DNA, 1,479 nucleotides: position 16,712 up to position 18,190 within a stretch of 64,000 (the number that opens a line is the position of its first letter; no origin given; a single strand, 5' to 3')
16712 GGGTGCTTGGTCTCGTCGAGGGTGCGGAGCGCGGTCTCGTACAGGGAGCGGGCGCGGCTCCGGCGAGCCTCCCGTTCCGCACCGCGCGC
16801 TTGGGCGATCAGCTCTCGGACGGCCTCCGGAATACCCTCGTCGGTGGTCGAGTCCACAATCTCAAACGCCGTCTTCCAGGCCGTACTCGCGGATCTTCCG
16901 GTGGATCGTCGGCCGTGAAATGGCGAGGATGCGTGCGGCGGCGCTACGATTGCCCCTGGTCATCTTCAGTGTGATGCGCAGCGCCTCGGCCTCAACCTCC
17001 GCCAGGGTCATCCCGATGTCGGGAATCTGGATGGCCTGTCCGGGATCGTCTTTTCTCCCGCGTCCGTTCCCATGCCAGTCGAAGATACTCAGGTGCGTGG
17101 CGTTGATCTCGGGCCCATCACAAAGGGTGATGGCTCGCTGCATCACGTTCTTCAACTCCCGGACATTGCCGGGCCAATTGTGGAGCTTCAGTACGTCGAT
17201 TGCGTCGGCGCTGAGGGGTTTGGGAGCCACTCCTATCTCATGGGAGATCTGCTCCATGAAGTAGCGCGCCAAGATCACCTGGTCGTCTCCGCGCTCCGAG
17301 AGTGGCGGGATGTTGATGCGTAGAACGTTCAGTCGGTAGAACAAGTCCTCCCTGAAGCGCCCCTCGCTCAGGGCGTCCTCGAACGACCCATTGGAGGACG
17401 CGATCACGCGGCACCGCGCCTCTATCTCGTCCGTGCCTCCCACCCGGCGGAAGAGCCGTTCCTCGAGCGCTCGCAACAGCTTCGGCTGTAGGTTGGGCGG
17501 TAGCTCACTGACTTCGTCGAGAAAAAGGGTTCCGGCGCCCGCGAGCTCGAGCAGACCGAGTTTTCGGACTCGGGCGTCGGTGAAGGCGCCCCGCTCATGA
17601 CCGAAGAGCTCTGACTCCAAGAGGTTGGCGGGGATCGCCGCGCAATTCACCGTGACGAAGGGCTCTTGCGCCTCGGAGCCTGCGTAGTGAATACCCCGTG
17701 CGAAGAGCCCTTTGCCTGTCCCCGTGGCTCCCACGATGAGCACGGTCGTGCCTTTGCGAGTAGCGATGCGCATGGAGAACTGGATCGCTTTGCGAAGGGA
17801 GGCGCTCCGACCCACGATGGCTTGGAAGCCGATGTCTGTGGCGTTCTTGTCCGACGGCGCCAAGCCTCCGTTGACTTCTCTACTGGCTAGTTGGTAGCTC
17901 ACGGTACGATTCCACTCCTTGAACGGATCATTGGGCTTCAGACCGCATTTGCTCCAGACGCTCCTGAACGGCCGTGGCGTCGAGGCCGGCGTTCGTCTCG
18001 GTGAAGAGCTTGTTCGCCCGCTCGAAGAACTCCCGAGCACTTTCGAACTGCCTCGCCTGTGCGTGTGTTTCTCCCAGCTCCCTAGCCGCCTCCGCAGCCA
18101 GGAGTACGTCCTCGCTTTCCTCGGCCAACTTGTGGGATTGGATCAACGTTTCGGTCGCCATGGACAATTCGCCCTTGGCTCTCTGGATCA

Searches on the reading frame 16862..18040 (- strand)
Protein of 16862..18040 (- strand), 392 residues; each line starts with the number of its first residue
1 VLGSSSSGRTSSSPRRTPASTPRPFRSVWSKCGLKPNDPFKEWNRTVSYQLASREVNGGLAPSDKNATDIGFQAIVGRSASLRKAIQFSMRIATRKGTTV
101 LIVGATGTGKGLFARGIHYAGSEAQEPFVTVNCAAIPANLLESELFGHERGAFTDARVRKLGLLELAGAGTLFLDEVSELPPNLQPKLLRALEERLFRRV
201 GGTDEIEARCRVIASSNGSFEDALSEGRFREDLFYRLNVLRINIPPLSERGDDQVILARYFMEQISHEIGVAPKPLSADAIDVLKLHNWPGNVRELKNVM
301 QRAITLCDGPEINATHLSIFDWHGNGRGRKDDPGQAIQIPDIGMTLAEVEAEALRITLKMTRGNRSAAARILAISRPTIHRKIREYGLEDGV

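Call 8: search_protein_families(library=pfam, proteins=[window:16862-18040:-])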
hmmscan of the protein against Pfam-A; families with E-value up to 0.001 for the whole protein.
window:16862-18040:- (392 aa): 6 families
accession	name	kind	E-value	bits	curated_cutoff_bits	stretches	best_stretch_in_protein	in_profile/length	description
PF00158.32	Sigma54_activat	-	6.6e-60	202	20.2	1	75-242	1-167/168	Sigma-54 interaction domain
PF25601.1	AAA_lid_14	-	1.1e-20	73.6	27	1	249-318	2-71/87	AAA+ ATPase lid domain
PF14532.12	Sigma54_activ_2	-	3e-18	66.8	25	1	84-247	8-138/138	Sigma-54 interaction domain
PF02954.25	HTH_8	-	1.9e-11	44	22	1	345-386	1-42/42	Bacterial regulatory protein, Fis family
PF07728.20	AAA_5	-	1e-08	35.8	22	1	100-217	2-122/139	AAA domain (dynein-related subfamily)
PF01078.27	Mg_chelatase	-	2.6e-05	24.2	20.3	0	161-218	99-158/207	Magnesium chelatase, subunit ChlI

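Call 49: search_protein_families(library=ncbifam, proteins=[window:16862-17902:-], max_evalue=0.001)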
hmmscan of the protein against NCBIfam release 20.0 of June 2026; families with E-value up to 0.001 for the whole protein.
window:16862-17902:- (346 aa): 30 families (the best 25 are shown)
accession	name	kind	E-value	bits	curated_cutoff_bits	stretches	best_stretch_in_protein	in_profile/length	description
NF041552.1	TF_PrdR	equivalog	3.2e-94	316.3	795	1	22-341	263-577/577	sigma-54 dependent transcriptional regulator PrdR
NF050807.1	TransRegFlbDCaul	equivalog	6.8e-91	305.4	750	1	28-341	119-439/454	sigma-54-dependent transcriptional regulator FlbD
TIGR02915.1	PEP_resp_reg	equivalog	3.3e-88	296.5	502.6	1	24-342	136-444/445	PEP-CTERM-box response regulator transcription factor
TIGR01817.1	nifA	equivalog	4.7e-84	283.1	528.85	1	18-273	187-440/534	nif-specific transcriptional activator NifA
TIGR01818.1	ntrC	equivalog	1.8e-82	277.6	558.6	2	25-271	132-377/463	nitrogen regulation protein NR(I)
NF038308.1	RNA_repair_RtcR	equivalog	6e-82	276.2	650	1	18-342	171-518/530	RNA repair transcriptional activator RtcR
NF008469.0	PRK11361.1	equivalog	1.1e-80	271.5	714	1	27-343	143-457/461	acetoacetate metabolism transcriptional regulator AtoC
TIGR02329.1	propionate_PrpR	equivalog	8.2e-79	265.6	499.2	1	26-338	211-525/526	propionate catabolism operon regulatory protein PrpR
NF003451.0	PRK05022.1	equivalog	9.4e-79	265.4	476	1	25-343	188-511/512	nitric oxide reductase transcriptional regulator NorR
NF049963.1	RespRegFlgRCampy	domain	4.5e-75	253.1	750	1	27-340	134-427/429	fla regulon two-component system response regulator FlgR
NF051870.1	NAssimRespRegNtrX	equivalog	5.4e-73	246.4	600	1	27-342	139-452/452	nitrogen assimilation response regulator NtrX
NF011953.0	PRK15424.1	equivalog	5.6e-73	246.4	703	1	16-339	208-533/538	propionate catabolism operon regulatory protein PrpR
NF041906.1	V4R_TF_MobR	exception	2.8e-72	244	999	1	23-339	228-543/544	phenol degradation transcriptional regulator MobR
NF011958.0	PRK15429.1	equivalog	2.2e-71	241.4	830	1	19-343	371-687/692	formate hydrogenlyase transcriptional activator FlhA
NF008085.0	PRK10820.1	equivalog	3.8e-71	240.3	576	1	23-343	200-513/520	transcriptional regulator TyrR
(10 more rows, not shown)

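Call 50: search_solved_structures(query=window:16862-17902:-, max_evalue=1e-20)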
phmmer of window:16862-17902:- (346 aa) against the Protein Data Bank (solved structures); distinct sequences matched with E-value up to 1e-20: 35.
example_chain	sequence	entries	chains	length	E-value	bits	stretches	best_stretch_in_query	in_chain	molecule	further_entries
9qq6_C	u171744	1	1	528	9.9e-65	222.2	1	25-331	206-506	Nif-specific regulatory protein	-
4l4u_A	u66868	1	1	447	4.4e-63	216.8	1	30-343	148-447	Transcriptional regulator (NtrC family)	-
3dzd_A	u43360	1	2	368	4.9e-63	216.6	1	41-266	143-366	Transcriptional regulator (NtrC family)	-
26jl_A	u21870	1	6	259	1.1e-62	215.5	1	29-271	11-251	Flagellar regulatory protein A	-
1ojl_A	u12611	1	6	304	4.3e-61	210.2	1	30-337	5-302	TRANSCRIPTIONAL REGULATORY PROTEIN ZRAR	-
6jdi_A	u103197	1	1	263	8.1e-61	209.3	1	26-258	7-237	Nitrogen assimilation regulatory protein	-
8p53_C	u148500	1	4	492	1.9e-60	208.1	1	26-258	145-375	Transcriptional regulator FleQ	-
5exp_A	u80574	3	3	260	3.8e-60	207.1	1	26-258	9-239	Transcriptional regulator FleQ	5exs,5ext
7ejw_C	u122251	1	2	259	3.8e-60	207.1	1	26-258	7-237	Transcriptional regulator FleQ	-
6j7e_A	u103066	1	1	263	4e-60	207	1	26-258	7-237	Nitrogen assimilation regulatory protein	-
5exx_A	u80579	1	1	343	7.7e-60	206.1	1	26-258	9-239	Transcriptional regulator FleQ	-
6jdl_A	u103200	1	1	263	1.1e-59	205.7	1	26-258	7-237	Nitrogen assimilation regulatory protein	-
8pb9_D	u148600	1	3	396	1.1e-59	205.6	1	26-258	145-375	Transcriptional regulator FleQ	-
1ny6_A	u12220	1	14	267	1.6e-58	201.8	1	30-272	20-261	transcriptional regulator (NtrC family)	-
4ly6_A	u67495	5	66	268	1.6e-58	201.8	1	30-272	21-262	Transcriptional regulator (NtrC family)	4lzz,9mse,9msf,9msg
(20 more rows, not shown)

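Call 56: find_homologous_proteins(query=window:16862-17902:-, max_evalue=1e-60)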
Query window:16862-17902:- (346 aa): 6571 proteins with E <= 1e-60 among 8000 candidates; the best 120 are listed.
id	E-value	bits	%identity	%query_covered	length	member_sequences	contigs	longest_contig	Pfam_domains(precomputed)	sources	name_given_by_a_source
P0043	1.4e-223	759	99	100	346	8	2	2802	PF00158.33,PF25601.2,PF02954.26,PF14532.13,PF07728.21,PF01078.28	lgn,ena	-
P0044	2.0e-221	752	99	100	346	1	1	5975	PF00158.33,PF25601.2,PF02954.26,PF14532.13,PF07728.21,PF01078.28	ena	-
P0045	3.7e-221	751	98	100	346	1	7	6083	PF00158.33,PF25601.2,PF02954.26,PF14532.13,PF07728.21,PF01078.28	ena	-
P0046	1.0e-213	727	98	96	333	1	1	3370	PF00158.33,PF25601.2,PF02954.26,PF14532.13,PF07728.21,PF01078.28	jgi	-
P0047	3.8e-213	725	98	96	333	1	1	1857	PF00158.33,PF25601.2,PF02954.26,PF14532.13,PF07728.21,PF01078.28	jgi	-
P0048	1.9e-204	696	91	100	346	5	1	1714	PF00158.33,PF25601.2,PF02954.26,PF14532.13,PF07728.21,PF01078.28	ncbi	-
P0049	1.4e-202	690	90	100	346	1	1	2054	PF00158.33,PF25601.2,PF02954.26,PF14532.13,PF07728.21,PF01078.28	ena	-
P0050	3.1e-201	686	90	99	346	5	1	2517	PF00158.33,PF25601.2,PF02954.26,PF14532.13,PF07728.21,PF01078.28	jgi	-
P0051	6.2e-201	685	90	99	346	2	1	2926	PF00158.33,PF25601.2,PF02954.26,PF14532.13,PF07728.21,PF01078.28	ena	-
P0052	4.5e-200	682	90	100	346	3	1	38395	PF00158.33,PF25601.2,PF02954.26,PF14532.13,PF07728.21,PF01078.28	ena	-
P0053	1.4e-199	680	90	100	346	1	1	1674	PF00158.33,PF25601.2,PF02954.26,PF14532.13,PF07728.21,PF01078.28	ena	-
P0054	7.6e-199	678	89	99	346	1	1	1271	PF00158.33,PF25601.2,PF02954.26,PF14532.13,PF07728.21,PF01078.28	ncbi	-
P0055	3.1e-197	673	88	100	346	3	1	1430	PF00158.33,PF25601.2,PF02954.26,PF14532.13,PF07728.21,PF01078.28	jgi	-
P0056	7.7e-195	665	88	100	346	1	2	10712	PF00158.33,PF25601.2,PF02954.26,PF14532.13,PF07728.21,PF01078.28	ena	-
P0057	4.4e-194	662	86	100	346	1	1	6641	PF00158.33,PF25601.2,PF02954.26,PF14532.13,PF07728.21,PF01078.28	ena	-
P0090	6.8e-160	550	73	99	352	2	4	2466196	PF00158.33,PF25601.2,PF02954.26,PF14532.13,PF07728.21,PF01078.28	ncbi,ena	-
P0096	2.5e-157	541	72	99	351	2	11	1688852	PF00158.33,PF25601.2,PF02954.26,PF14532.13,PF07728.21,PF01078.28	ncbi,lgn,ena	-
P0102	1.6e-120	420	58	100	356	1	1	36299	PF00158.33,PF25601.2,PF02954.26,PF18024.8,PF14532.13,PF07728.21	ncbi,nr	ncbi:MAG: sigma-54-dependent Fis family transcriptional regulator [Gemmatimonadetes bacterium]|nr:si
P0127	7.1e-115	402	61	95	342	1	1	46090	PF00158.33,PF25601.2,PF02954.26,PF14532.13,PF07728.21,PF01078.28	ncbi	-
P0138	6.3e-114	399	56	100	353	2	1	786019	PF00158.33,PF25601.2,PF02954.26,PF14532.13,PF07728.21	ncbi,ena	-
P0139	6.6e-114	399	57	100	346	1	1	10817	PF00158.33,PF25601.2,PF02954.26,PF14532.13,PF07728.21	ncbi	ncbi:MAG: sigma-54 dependent transcriptional regulator [Gemmatimonadota bacterium]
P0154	9.4e-113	395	57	99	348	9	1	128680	PF00158.33,PF25601.2,PF02954.26,PF14532.13,PF07728.21,PF01078.28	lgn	-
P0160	6.4e-112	392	55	100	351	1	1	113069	PF00158.33,PF25601.2,PF02954.26,PF14532.13,PF07728.21,PF01078.28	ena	-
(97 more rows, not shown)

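Call 57: find_encoding_contigs(protein=P0090, flank=6000, max_places=1)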
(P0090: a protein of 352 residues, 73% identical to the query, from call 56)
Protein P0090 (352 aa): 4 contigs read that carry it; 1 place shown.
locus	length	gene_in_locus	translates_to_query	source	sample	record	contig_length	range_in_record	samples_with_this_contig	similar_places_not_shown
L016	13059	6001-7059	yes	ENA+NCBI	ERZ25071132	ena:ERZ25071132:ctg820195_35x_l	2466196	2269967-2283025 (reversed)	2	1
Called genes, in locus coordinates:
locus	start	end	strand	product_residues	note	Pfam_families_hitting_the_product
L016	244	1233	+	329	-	-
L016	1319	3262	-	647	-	PF12740:PETase, PF07224:Chlorophyllase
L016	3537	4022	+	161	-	PF00160:Pro_isomerase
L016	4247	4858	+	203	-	PF00791:ZU5 (faint)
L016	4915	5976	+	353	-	-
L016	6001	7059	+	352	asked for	PF00158:Sigma54_activat, PF01078:Mg_chelatase (faint), PF14532:Sigma54_activ_2, PF07728:AAA_5, PF25601:AAA_lid_14, PF02954:HTH_8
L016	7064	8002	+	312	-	PF07719:TPR_2 (faint), PF07721:TPR_4 (faint), PF13181:TPR_8 (faint), PF13374:TPR_10 (faint), PF17874:TPR_MalT, PF13424:TPR_12, PF13432:TPR_16 (weak), PF13424:TPR_12 (weak), +2 more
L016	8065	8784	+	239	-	PF13487:HD_5, PF01966:HD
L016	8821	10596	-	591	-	PF13304:AAA_21 (faint), PF00005:ABC_tran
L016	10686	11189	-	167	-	PF00210:Ferritin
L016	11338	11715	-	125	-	-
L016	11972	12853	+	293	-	PF13709:DUF4159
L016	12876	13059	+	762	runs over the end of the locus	-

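Call 58: find_encoding_contigs(protein=P0096, flank=6000, max_places=1)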
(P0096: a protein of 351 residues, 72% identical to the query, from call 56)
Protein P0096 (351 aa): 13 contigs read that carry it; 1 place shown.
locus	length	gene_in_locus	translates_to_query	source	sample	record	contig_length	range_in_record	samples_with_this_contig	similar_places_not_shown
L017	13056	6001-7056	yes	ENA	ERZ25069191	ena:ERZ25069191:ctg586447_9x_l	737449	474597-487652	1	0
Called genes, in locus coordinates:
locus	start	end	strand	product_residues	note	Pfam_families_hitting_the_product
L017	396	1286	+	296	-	-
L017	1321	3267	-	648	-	PF07224:Chlorophyllase, PF12740:PETase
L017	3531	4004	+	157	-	PF00160:Pro_isomerase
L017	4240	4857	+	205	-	-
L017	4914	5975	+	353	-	-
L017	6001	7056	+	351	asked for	PF00158:Sigma54_activat, PF01078:Mg_chelatase (faint), PF14532:Sigma54_activ_2, PF07728:AAA_5, PF25601:AAA_lid_14, PF02954:HTH_8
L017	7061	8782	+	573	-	PF07719:TPR_2 (faint), PF13181:TPR_8 (faint), PF13374:TPR_10 (faint), PF13428:TPR_14 (faint), PF17874:TPR_MalT, PF13424:TPR_12 (weak), PF13487:HD_5, PF01966:HD, +3 more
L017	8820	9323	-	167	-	PF00210:Ferritin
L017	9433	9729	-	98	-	-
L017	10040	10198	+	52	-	-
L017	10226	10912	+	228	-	PF13709:DUF4159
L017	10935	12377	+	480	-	-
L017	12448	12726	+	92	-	PF01527:HTH_Tnp_1, PF13384:HTH_23 (weak)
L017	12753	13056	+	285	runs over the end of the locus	PF13276:HTH_21, PF00665:rve, PF13683:rve_3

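Call 59: find_encoding_contigs(protein=P0102, flank=6000, max_places=1)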
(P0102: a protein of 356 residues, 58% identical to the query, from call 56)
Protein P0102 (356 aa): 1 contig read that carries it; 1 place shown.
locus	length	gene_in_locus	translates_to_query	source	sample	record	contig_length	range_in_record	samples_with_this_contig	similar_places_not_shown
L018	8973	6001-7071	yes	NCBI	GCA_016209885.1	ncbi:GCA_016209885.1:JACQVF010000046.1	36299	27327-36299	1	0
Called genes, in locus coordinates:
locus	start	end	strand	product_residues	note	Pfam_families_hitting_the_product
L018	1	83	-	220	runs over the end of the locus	PF24096:DUF7379 (weak), PF00561:Abhydrolase_1 (weak), PF01674:Lipase_2 (weak), PF02089:Palm_thioest (faint), PF12697:Abhydrolase_6, PF02450:LCAT (weak)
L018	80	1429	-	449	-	PF00202:Aminotran_3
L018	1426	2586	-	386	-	PF09925:DUF2157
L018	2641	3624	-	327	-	PF00106:adh_short (faint), PF13561:adh_short_C2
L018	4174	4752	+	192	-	PF00791:ZU5 (faint)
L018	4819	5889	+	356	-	-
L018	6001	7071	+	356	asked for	PF00158:Sigma54_activat, PF14532:Sigma54_activ_2, PF07728:AAA_5, PF25601:AAA_lid_14, PF18024:HTH_50 (weak), PF02954:HTH_8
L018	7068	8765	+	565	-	PF07719:TPR_2 (faint), PF13176:TPR_7 (faint), PF14938:SNAP (faint), PF13424:TPR_12 (weak), PF13424:TPR_12, PF17874:TPR_MalT, PF01966:HD, PF13487:HD_5, +2 more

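Call 60: find_encoding_contigs(protein=P0138, flank=6000, max_places=1)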
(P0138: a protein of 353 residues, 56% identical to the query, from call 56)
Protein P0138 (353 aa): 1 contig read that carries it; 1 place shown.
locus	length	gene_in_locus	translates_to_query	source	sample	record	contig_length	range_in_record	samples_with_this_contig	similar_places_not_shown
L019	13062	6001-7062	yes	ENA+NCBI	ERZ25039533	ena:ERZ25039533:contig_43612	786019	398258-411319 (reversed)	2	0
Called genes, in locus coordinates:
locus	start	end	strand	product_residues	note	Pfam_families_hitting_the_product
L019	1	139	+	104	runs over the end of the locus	PF03551:PadR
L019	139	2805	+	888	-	PF12704:MacB_PCD, PF02687:FtsX, PF12704:MacB_PCD, PF02687:FtsX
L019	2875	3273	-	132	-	-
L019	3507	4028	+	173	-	PF12867:DinB_2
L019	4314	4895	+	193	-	-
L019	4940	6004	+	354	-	-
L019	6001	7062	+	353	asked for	PF00158:Sigma54_activat, PF14532:Sigma54_activ_2, PF07728:AAA_5 (weak), PF25601:AAA_lid_14, PF02954:HTH_8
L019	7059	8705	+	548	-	PF07719:TPR_2 (faint), PF17874:TPR_MalT (faint), PF13424:TPR_12, PF13487:HD_5, PF01966:HD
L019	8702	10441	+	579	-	PF00496:SBP_bac_5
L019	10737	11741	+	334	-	PF00291:PALP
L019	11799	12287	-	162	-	PF00210:Ferritin, PF02915:Rubrerythrin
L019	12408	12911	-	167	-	PF03061:4HBT (weak)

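Call 69: find_encoding_contigs(protein=P0127, flank=4000, max_places=1)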
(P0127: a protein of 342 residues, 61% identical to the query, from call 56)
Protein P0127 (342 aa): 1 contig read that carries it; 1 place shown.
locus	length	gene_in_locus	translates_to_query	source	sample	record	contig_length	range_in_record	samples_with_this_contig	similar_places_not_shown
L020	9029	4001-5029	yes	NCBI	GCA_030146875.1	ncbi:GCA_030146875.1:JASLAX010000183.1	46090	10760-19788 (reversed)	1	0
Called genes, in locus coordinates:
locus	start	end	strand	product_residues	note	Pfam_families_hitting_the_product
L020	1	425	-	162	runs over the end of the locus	PF01451:LMWPc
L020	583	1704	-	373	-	PF00652:Ricin_B_lectin, PF14200:RicinB_lectin_2 (faint), PF00975:Thioesterase (faint)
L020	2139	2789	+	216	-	-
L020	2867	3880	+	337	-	PF07719:TPR_2 (faint), PF00515:TPR_1 (faint), PF13176:TPR_7 (faint), PF13181:TPR_8 (faint), PF13424:TPR_12 (weak)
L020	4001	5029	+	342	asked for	PF01078:Mg_chelatase (faint), PF00158:Sigma54_activat, PF14532:Sigma54_activ_2, PF07728:AAA_5 (weak), PF25601:AAA_lid_14, PF02954:HTH_8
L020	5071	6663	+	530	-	PF07719:TPR_2 (faint), PF13176:TPR_7 (faint), PF00515:TPR_1 (faint), PF13424:TPR_12, PF17874:TPR_MalT (weak), PF13374:TPR_10 (weak), PF13487:HD_5, PF01966:HD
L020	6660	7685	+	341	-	PF00990:GGDEF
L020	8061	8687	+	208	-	-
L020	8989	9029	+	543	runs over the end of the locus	PF00515:TPR_1 (faint), PF07719:TPR_2 (faint), PF13428:TPR_14 (faint), PF13424:TPR_12, PF17874:TPR_MalT (weak), PF13424:TPR_12, PF13487:HD_5, PF01966:HD, +5 more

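Call 70: find_encoding_contigs(protein=P0160, flank=4000, max_places=1)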
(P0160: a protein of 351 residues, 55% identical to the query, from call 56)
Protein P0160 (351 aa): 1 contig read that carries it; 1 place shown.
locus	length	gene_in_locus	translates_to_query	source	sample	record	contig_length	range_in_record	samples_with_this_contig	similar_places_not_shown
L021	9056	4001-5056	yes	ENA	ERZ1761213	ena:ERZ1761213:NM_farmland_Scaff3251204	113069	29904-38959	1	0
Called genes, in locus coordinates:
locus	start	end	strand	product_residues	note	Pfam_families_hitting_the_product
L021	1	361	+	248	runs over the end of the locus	PF00149:Metallophos, PF12850:Metallophos_2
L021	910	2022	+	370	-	-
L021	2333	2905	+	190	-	-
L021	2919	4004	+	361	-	-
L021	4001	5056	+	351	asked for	PF00158:Sigma54_activat, PF01078:Mg_chelatase (faint), PF14532:Sigma54_activ_2, PF07728:AAA_5 (weak), PF25601:AAA_lid_14, PF02954:HTH_8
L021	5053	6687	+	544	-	PF07719:TPR_2 (faint), PF00515:TPR_1 (faint), PF13181:TPR_8 (faint), PF13424:TPR_12, PF17874:TPR_MalT (weak), PF13487:HD_5, PF01966:HD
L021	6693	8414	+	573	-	PF00496:SBP_bac_5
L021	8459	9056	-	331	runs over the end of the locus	PF00890:FAD_binding_2 (faint), PF01134:GIDA (faint), PF03486:HI0933_like (faint), PF07992:Pyr_redox_2, PF12831:FAD_oxidored (faint), PF13738:Pyr_redox_3, PF13434:Lys_Orn_oxgnase (weak), PF00070:Pyr_redox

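Call 71: find_encoding_contigs(protein=P0154, flank=4000, max_places=1)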
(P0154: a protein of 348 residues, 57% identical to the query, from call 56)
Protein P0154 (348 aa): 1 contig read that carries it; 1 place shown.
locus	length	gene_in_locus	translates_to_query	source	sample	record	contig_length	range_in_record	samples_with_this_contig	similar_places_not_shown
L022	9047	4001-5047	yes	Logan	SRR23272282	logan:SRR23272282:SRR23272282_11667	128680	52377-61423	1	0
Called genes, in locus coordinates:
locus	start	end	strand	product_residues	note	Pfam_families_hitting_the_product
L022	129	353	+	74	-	PF20068:Amphi-Trp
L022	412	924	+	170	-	-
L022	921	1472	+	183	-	PF08002:DUF1697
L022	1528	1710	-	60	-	PF02566:OsmC (weak)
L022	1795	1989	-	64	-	-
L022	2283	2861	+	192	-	-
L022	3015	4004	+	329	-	-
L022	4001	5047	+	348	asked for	PF00158:Sigma54_activat, PF01078:Mg_chelatase (faint), PF14532:Sigma54_activ_2, PF07728:AAA_5, PF25601:AAA_lid_14, PF02954:HTH_8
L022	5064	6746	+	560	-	PF00515:TPR_1 (faint), PF13424:TPR_12 (weak), PF17874:TPR_MalT (weak), PF13424:TPR_12, PF17874:TPR_MalT, PF13424:TPR_12 (weak), PF01966:HD, PF13487:HD_5, +4 more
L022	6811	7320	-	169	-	-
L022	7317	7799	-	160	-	-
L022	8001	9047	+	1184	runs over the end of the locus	PF02811:PHP, PF07733:DNA_pol3_alpha, PF17657:DNA_pol3_finger, PF14579:HHH_6, PF01336:tRNA_anti-codon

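Call 72: find_encoding_contigs(protein=P0139, flank=4000, max_places=1)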
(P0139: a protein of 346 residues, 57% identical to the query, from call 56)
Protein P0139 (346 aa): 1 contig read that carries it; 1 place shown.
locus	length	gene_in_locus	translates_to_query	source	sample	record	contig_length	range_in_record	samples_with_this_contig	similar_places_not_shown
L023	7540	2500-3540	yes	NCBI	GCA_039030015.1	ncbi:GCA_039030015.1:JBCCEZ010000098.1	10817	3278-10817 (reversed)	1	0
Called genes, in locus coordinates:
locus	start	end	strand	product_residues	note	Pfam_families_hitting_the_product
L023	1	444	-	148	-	?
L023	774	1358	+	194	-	PF00791:ZU5 (faint)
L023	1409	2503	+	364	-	PF17874:TPR_MalT (weak), PF07719:TPR_2 (faint), PF13428:TPR_14 (faint), PF00515:TPR_1 (faint), PF13176:TPR_7 (faint), PF13424:TPR_12, PF13374:TPR_10 (weak), PF13424:TPR_12 (weak), +1 more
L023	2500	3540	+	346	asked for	PF00158:Sigma54_activat, PF14532:Sigma54_activ_2, PF07728:AAA_5, PF25601:AAA_lid_14, PF02954:HTH_8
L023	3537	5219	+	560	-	PF00515:TPR_1 (faint), PF07719:TPR_2 (faint), PF13181:TPR_8 (faint), PF13424:TPR_12 (weak), PF17874:TPR_MalT, PF13424:TPR_12, PF01966:HD, PF13487:HD_5, +2 more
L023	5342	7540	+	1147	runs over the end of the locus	PF02811:PHP, PF07733:DNA_pol3_alpha, PF17657:DNA_pol3_finger, PF14579:HHH_6, PF01336:tRNA_anti-codon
